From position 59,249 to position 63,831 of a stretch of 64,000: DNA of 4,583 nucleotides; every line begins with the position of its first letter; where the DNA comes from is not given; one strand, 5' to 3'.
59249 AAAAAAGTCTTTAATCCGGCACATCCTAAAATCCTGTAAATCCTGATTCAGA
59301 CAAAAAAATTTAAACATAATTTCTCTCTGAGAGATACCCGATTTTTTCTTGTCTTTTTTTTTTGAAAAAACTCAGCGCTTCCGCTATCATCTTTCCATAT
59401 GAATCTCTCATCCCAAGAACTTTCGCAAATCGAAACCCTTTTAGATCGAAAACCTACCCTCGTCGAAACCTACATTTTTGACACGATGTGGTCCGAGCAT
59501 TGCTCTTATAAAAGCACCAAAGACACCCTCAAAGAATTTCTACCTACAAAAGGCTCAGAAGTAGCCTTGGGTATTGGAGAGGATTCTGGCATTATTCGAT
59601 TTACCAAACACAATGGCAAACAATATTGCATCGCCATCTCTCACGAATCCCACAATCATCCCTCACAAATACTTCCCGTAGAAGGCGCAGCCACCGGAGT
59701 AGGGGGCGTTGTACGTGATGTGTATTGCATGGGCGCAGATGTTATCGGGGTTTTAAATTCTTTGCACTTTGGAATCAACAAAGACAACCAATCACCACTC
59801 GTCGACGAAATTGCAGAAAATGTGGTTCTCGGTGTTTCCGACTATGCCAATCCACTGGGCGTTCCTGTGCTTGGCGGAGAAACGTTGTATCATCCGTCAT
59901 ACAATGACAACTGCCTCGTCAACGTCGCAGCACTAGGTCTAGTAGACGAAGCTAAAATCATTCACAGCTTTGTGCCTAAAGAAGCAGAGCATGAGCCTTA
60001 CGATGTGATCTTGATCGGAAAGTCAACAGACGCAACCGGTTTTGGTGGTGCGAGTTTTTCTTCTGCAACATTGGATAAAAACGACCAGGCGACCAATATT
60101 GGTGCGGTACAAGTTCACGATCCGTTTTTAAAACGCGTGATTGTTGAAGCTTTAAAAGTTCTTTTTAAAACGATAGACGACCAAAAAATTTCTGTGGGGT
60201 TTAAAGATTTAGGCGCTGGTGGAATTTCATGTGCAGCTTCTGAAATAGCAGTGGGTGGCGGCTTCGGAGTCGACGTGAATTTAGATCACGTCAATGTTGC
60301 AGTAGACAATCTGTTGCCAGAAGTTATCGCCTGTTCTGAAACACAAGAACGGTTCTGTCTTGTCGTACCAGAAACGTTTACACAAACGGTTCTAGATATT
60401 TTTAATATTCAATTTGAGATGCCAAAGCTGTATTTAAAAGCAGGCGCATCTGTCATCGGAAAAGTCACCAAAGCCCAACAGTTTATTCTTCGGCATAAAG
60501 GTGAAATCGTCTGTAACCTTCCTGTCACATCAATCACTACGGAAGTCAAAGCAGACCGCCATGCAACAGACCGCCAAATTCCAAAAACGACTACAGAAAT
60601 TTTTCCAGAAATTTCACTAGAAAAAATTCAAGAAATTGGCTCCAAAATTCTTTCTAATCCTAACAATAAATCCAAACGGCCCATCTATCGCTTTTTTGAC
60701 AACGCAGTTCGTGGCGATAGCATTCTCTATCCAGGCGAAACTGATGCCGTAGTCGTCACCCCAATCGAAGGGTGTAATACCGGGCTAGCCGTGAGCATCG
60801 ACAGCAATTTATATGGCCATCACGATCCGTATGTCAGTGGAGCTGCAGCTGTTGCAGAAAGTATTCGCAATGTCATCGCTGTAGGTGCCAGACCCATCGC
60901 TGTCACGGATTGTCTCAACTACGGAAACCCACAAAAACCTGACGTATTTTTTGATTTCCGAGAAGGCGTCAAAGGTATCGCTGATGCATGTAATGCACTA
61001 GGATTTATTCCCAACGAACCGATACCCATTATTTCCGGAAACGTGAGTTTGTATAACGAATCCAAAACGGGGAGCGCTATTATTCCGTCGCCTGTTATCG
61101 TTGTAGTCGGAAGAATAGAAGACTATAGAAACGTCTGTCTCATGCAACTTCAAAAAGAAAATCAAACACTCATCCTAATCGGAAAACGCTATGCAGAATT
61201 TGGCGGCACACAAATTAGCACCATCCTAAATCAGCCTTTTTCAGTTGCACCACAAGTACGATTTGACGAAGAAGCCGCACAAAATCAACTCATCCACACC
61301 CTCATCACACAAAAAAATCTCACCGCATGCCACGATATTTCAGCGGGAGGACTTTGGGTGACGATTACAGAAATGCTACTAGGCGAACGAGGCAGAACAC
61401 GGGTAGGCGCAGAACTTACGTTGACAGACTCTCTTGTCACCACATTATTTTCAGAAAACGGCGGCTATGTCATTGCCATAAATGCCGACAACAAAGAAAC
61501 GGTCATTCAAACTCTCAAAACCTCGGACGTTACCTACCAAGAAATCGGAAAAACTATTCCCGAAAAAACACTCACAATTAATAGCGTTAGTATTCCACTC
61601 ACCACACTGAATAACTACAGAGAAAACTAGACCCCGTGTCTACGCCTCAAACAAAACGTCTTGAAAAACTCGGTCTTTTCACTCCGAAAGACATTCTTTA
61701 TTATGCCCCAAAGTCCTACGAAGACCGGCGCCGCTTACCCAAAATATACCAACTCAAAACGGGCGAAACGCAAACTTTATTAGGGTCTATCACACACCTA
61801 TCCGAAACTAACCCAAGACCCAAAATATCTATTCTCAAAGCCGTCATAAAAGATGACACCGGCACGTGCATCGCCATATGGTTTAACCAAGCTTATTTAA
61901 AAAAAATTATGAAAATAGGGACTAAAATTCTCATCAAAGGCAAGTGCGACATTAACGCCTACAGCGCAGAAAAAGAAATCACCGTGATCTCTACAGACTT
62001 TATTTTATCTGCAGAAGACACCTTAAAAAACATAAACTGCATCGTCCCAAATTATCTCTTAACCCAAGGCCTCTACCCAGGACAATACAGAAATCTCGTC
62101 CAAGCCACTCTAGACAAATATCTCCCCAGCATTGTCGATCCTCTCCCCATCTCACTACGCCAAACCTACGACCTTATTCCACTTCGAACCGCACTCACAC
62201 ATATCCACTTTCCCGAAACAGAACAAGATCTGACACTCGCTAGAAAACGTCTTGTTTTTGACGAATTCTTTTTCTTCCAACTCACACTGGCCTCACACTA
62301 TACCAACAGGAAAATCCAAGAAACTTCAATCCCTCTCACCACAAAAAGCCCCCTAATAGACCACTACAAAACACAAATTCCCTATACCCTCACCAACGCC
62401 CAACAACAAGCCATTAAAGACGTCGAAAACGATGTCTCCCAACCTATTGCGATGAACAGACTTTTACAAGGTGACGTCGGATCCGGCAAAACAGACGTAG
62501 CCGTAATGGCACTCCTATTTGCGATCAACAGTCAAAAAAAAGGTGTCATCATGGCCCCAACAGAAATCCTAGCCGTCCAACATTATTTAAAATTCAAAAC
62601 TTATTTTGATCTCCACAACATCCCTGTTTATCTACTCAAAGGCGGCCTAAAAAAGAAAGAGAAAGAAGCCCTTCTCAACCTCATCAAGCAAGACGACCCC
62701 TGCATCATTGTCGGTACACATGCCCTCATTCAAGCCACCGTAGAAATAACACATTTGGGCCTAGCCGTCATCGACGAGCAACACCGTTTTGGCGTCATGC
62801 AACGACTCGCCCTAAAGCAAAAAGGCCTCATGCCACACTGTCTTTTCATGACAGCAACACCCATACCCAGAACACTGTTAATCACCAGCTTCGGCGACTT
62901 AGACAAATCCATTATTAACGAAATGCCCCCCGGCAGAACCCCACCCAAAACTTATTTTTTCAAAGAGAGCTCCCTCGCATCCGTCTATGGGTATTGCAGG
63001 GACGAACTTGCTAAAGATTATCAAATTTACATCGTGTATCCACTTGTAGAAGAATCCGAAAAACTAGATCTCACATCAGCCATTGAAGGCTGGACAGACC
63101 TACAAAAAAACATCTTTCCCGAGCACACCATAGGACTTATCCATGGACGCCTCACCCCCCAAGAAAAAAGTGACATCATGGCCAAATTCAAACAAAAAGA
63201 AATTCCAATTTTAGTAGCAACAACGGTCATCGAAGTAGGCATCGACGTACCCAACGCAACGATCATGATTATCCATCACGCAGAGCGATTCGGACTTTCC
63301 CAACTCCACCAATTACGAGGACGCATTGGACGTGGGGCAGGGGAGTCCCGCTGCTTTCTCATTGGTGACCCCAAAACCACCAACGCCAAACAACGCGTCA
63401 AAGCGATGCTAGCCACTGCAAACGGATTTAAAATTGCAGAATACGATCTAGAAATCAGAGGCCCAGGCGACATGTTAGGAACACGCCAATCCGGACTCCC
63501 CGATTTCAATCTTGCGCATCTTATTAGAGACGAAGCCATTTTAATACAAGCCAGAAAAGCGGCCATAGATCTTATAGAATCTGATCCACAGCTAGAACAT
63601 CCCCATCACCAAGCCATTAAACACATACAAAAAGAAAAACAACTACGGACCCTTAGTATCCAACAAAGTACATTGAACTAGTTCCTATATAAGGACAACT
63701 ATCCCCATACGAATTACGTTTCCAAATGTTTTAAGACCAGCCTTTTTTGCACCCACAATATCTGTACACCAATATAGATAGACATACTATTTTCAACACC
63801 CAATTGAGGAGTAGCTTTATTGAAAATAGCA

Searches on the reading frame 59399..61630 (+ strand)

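Call 73: search_protein_families(library=pfam, proteins=[window:59399-61630:+], max_evalue=0.00001)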
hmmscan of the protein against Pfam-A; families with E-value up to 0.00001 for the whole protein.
window:59399-61630:+ (743 aa): 3 families
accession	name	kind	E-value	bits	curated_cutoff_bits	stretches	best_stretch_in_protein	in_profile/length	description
PF00586.29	AIRS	-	5.3e-41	140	24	2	60-182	1-112/112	AIR synthase related protein, N-terminal domain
PF02769.27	AIRS_C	-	9.1e-33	114.1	23.1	2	202-365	4-154/156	AIR synthase related protein, C-terminal domain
PF18072.6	FGAR-AT_linker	-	4.5e-12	46.7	26.6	1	1-38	10-50/50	Formylglycinamide ribonucleotide amidotransferase linker domain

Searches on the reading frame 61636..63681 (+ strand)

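Call 73: search_protein_families(library=pfam, proteins=[window:61636-63681:+], max_evalue=0.00001)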
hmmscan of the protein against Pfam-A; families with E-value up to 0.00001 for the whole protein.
window:61636-63681:+ (681 aa): 5 families
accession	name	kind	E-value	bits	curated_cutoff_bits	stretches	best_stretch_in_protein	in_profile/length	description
PF00271.37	Helicase_C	-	1.1e-22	80.9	23.5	1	459-566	13-108/110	Helicase conserved C-terminal domain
PF00270.35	DEAD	-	2e-22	80.1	26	1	253-412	1-162/167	DEAD/DEAH box helicase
PF17191.10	RecG_wedge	-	3.3e-22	79.2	23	1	6-159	13-159/162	RecG wedge domain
PF19833.4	RecG_dom3_C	-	4.2e-16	59.2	26.8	1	594-675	1-81/87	ATP-dependent DNA helicase RecG, domain 3, C-terminal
PF04851.21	ResIII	-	3.6e-10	40.4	22.5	1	251-409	3-162/164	Type III restriction enzyme, res subunit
